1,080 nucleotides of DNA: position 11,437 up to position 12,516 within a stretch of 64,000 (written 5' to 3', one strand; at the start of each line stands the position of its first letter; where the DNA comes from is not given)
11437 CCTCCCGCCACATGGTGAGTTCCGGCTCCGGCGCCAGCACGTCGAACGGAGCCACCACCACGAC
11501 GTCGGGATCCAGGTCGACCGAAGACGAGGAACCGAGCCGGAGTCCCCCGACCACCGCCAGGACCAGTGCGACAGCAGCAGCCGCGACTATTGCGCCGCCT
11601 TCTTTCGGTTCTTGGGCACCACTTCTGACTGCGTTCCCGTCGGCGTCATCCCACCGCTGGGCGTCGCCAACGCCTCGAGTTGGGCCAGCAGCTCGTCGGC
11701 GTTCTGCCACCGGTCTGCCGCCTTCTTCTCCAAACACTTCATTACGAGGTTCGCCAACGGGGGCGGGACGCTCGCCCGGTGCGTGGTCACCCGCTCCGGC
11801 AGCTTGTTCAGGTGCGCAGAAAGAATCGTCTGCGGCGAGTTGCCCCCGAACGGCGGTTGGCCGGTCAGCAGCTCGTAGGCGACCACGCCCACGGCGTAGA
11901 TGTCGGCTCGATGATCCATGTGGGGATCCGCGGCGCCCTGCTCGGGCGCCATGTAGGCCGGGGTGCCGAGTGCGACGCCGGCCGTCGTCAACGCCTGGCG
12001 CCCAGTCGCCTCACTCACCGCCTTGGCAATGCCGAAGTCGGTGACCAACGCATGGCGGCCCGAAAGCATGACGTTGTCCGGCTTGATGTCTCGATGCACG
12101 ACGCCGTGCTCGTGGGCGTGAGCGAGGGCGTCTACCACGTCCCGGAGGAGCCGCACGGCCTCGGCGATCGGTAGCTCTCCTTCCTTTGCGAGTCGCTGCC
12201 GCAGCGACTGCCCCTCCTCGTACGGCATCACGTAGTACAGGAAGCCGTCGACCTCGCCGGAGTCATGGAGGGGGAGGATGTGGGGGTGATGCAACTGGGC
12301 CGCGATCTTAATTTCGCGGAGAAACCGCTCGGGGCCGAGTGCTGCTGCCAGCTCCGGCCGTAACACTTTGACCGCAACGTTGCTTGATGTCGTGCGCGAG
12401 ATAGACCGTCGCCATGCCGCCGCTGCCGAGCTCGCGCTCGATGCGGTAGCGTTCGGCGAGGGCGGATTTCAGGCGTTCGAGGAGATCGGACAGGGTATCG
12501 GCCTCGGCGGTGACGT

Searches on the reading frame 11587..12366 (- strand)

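Call 69: search_protein_families(library=pfam, proteins=[window:11587-12366:-], max_evalue=0.0001)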
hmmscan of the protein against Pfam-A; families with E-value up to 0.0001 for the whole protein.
window:11587-12366:- (259 aa): 4 families
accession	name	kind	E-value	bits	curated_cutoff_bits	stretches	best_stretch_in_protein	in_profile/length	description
PF00069.31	Pkinase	-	5.5e-43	147.7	31.7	1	13-227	43-258/263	Protein kinase domain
PF07714.23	PK_Tyr_Ser-Thr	-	3e-27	96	23.1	1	13-220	46-249/258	Protein tyrosine and serine/threonine kinase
PF01636.29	APH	-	1.1e-07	32.3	23.2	0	9-86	34-109/239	Phosphotransferase enzyme family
PF17667.7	Pkinase_fungal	-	1e-05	24.9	24.1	1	69-143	287-364/387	Fungal protein kinase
